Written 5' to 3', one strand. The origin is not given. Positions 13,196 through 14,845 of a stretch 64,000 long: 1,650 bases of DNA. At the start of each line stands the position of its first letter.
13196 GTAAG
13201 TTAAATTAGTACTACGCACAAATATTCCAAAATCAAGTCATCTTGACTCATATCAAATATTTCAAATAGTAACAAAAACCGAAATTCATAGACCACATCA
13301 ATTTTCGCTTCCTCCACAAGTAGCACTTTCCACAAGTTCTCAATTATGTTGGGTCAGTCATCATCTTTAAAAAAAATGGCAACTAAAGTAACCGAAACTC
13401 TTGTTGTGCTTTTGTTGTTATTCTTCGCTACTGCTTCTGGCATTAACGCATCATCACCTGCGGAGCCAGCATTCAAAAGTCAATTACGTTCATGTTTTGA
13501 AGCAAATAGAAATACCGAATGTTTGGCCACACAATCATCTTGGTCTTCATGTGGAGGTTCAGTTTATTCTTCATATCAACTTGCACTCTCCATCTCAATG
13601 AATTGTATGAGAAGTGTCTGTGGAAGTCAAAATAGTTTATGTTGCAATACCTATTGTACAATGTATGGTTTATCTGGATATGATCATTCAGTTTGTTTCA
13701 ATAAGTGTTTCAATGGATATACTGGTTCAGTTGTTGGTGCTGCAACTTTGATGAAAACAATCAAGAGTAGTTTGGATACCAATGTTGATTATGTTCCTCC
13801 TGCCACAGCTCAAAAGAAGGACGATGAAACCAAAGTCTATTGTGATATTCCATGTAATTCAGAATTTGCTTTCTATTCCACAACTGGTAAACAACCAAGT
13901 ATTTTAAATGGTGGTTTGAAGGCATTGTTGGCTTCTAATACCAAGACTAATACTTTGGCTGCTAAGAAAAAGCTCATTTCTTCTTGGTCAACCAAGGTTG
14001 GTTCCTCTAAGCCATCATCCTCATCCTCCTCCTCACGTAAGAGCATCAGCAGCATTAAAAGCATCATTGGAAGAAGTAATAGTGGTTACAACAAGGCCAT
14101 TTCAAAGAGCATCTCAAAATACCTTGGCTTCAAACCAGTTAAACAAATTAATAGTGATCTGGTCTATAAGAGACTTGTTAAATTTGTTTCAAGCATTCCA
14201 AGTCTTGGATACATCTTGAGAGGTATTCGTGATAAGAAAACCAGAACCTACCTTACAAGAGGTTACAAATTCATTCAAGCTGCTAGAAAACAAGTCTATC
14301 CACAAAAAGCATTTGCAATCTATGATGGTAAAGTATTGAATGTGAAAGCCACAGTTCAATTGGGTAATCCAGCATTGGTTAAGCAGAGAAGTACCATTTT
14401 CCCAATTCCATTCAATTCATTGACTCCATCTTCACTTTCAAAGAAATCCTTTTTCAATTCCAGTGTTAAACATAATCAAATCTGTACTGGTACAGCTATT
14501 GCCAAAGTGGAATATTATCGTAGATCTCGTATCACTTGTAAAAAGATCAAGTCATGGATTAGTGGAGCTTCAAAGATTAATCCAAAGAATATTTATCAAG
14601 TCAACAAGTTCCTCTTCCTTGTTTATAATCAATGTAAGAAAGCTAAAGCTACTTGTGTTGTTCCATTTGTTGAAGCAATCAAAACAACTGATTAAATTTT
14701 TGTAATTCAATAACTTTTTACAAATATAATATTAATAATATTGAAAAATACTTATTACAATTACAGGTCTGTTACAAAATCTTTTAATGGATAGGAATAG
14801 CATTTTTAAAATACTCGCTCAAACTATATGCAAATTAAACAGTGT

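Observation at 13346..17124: Cluster of three paralogous secreted cysteine-rich proteins of an unnamed family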

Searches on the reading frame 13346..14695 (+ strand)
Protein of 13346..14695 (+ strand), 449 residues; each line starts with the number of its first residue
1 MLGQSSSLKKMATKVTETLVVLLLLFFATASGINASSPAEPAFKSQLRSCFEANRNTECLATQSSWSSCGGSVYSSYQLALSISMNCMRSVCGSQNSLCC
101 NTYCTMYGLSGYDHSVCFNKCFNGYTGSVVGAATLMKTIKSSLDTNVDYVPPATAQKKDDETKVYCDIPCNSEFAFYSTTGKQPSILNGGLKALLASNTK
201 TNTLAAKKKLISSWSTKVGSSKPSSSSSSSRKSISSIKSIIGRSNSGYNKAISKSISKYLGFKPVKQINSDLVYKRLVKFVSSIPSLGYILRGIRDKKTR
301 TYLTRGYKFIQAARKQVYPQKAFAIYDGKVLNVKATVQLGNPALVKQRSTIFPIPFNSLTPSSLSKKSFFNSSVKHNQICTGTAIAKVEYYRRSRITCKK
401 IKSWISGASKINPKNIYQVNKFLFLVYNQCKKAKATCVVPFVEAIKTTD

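Call 5: search_protein_families(library=pfam, proteins=[window:13346-14695:+], max_evalue=0.1)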
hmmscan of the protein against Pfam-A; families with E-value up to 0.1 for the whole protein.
window:13346-14695:+ (449 aa): 0 families

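Call 10: search_solved_structures(query=A1, max_evalue=10)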
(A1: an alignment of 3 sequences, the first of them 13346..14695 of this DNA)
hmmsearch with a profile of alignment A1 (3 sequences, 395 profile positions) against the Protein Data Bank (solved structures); distinct sequences matched with E-value up to 10: 0.

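Call 16: search_protein_representatives(alignment_id=A1)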
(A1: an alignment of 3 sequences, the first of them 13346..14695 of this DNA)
Query: 3 sequences, 395 profile positions. Proteins with E-value up to 0.001 (for the whole library): 5; up to 1e-10: 3; up to 1e-30: 1. The best 5 are listed.
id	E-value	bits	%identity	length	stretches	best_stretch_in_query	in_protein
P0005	2.2e-32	129.1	-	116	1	23-123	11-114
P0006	4.6e-27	111.6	-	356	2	18-216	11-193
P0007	5.9e-21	91.5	-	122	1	18-122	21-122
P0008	1.2e-08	51.0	-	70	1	91-121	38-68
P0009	1.6e-08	50.6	-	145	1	31-121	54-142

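Call 35: find_homologous_proteins(query=A5, max_evalue=0.01)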
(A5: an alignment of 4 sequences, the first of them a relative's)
Query A5 (4 sequences) (116 aa, profile of the alignment): 12 proteins with E <= 0.01 among 1332 candidates.
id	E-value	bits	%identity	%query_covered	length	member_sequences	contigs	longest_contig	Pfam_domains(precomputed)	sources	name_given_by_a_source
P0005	9.7e-50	186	100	100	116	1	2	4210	-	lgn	-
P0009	2.6e-46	175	41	63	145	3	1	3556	-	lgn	-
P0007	8.8e-46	173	41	92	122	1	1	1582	-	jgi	jgi:hypothetical protein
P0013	1.6e-30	124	60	84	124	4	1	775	-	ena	-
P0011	2.8e-30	123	51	97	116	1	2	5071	-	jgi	jgi:hypothetical protein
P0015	4.1e-30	122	59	83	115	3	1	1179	-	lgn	-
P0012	2.7e-29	120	48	98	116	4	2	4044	-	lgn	-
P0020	4.6e-26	109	47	95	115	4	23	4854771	-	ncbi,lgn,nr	ncbi:hypothetical protein ACDW_15400 [Acidovorax sp. DW039]|nr:hypothetical protein ACDW_15400 [Acid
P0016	1.2e-24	105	44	98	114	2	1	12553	-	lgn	-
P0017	1.3e-23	101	47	98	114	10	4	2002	-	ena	-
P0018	2.9e-23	100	52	84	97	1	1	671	-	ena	-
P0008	7.7e-20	89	66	25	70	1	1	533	-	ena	-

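Call 37: find_encoding_contigs(protein=P0005, flank=5000, max_places=3)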
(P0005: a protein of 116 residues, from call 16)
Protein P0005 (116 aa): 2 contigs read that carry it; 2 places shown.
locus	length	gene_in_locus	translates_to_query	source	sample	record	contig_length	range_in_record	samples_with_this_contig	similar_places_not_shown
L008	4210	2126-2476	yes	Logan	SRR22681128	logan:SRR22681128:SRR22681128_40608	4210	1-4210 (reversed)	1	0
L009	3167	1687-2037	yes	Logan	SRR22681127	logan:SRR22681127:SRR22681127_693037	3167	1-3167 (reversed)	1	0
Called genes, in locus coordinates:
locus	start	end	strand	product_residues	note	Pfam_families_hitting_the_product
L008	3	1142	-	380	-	?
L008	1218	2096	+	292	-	-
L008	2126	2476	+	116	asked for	-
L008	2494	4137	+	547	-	PF20154:LNT_N, PF00795:CN_hydrolase (faint)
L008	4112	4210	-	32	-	?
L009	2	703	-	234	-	?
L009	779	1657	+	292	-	-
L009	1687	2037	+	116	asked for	-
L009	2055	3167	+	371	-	?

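Call 38: find_encoding_contigs(protein=P0009, flank=5000, max_places=3)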
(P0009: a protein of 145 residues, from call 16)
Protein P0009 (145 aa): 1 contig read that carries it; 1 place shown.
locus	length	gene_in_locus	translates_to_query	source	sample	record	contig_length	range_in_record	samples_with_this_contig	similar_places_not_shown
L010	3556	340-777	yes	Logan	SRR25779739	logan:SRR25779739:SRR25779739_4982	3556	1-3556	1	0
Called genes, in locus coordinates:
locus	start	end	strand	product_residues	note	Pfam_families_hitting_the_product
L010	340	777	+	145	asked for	-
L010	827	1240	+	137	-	-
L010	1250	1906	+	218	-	-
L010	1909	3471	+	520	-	PF20154:LNT_N, PF00795:CN_hydrolase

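Call 39: find_encoding_contigs(protein=P0007, flank=5000, max_places=3)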
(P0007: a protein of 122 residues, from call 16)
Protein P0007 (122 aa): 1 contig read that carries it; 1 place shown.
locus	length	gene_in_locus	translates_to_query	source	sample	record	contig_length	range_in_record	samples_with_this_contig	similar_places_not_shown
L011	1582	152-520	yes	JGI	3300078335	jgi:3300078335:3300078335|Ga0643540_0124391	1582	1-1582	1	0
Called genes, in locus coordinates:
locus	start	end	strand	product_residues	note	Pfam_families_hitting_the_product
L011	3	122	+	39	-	?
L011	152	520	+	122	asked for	-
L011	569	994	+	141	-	-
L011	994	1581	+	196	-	?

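Call 44: find_encoding_contigs(protein=P0006, flank=10000, max_places=2)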
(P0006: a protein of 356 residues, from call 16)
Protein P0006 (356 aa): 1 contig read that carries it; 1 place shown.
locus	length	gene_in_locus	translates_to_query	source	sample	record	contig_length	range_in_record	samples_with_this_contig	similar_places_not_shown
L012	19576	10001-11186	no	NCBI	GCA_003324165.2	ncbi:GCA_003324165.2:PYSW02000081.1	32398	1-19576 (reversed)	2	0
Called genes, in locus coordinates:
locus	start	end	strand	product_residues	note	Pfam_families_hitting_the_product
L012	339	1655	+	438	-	PF00249:Myb_DNA-binding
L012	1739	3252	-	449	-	PF03133:TTL, PF14398:ATPgrasp_YheCD (faint)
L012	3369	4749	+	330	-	PF00899:ThiF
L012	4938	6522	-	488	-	-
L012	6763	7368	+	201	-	-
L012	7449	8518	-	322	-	-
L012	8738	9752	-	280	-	PF01092:Ribosomal_S6e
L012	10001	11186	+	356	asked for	-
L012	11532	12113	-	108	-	-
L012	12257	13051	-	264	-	PF00705:PCNA_N, PF04005:Hus1 (faint), PF04139:Rad9, PF02747:PCNA_C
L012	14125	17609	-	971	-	PF00009:GTP_EFTU (faint), PF01926:MMR_HSR1, PF02421:FeoB_N (weak), PF03193:RsgA_GTPase (faint), PF00067:p450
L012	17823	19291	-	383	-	PF01073:3Beta_HSD, PF01370:Epimerase, PF04321:RmlD_sub_bind, PF16363:GDP_Man_Dehyd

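Call 48: search_protein_families(library=pfam, proteins=[L008:1218-2096:+, L010:827-1240:+, L010:1250-1906:+, L010:1909-3471:+, L011:569-994:+, P0009], max_evalue=0.1)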
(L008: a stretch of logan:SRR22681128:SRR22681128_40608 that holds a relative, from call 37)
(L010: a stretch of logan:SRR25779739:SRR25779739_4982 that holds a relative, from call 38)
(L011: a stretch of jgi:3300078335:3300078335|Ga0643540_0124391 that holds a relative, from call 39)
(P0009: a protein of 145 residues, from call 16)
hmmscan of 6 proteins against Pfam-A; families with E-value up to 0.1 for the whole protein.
L008:1218-2096:+ (292 aa): 0 families

L010:827-1240:+ (137 aa): 0 families

L010:1250-1906:+ (218 aa): 0 families

L010:1909-3471:+ (520 aa): 2 families
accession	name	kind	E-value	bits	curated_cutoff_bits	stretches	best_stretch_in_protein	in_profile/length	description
PF20154.4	LNT_N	-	9.3e-15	55.6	27.1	1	24-177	1-158/159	Apolipoprotein N-acyltransferase N-terminal domain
PF00795.27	CN_hydrolase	-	8.7e-14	51.9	23.2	1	253-474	33-236/256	Carbon-nitrogen hydrolase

L011:569-994:+ (141 aa): 1 family
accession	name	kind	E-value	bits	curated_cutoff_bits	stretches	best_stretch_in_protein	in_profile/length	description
PF07686.23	V-set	-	0.0012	19.4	26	1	83-112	58-88/109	Immunoglobulin V-set domain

P0009 (145 aa): 0 families

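Call 80: list_cluster_members(proteins=[L010:1909-3471:+, L010:1250-1906:+, L008:2494-4137:+, L008:1218-2096:+, L001:6598-8175:+, L001:5294-6208:+, P0020, P0013, L014:2001-2345:+, L003:1215-2483:+])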
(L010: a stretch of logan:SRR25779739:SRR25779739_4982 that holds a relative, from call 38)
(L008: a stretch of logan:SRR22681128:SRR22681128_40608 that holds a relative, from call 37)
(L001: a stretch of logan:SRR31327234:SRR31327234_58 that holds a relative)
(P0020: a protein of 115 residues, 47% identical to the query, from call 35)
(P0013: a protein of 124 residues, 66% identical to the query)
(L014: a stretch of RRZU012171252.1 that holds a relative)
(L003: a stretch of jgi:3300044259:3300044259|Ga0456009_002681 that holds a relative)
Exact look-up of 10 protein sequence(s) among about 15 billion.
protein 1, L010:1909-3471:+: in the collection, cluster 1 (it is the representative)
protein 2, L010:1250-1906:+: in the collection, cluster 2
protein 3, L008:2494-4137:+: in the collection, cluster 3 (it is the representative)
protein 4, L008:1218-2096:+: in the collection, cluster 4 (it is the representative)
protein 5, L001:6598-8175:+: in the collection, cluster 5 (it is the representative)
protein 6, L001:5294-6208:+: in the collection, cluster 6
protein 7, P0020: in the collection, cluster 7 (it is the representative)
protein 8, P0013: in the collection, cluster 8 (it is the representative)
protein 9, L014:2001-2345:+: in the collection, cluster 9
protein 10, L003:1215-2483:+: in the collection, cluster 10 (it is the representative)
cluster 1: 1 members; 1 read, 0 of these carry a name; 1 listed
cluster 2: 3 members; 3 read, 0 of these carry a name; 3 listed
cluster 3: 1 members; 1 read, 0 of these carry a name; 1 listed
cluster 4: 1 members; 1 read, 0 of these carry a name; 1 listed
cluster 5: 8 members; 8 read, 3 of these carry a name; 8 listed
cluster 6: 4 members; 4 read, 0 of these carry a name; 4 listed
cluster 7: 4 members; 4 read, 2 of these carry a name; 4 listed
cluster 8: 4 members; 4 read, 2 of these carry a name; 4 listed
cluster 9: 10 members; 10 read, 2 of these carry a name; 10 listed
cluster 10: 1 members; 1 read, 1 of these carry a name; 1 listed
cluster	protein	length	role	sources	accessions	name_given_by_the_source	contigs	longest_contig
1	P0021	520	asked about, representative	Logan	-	-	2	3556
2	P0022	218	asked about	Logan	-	-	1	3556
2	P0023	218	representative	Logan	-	-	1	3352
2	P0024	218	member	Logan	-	-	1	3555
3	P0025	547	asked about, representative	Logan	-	-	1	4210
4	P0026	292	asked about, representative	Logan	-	-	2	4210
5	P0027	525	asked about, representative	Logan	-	-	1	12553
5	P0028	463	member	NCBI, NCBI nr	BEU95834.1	apolipoprotein N-acyltransferase [Acidovorax sp. DW039]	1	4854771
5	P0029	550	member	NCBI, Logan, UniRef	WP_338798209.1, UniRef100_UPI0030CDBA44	hypothetical protein [Acidovorax sp. DW039] | apolipoprotein N-acyltransferase n=1 Tax=Acidovorax sp. DW039 TaxID=3095606 ...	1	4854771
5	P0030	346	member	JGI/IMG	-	apolipoprotein N-acyltransferase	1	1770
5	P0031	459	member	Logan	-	-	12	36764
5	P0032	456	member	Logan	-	-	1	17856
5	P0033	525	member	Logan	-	-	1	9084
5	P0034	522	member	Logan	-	-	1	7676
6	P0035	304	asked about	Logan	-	-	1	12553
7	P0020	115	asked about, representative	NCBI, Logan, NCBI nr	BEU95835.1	hypothetical protein ACDW_15400 [Acidovorax sp. DW039]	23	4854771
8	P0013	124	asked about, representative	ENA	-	-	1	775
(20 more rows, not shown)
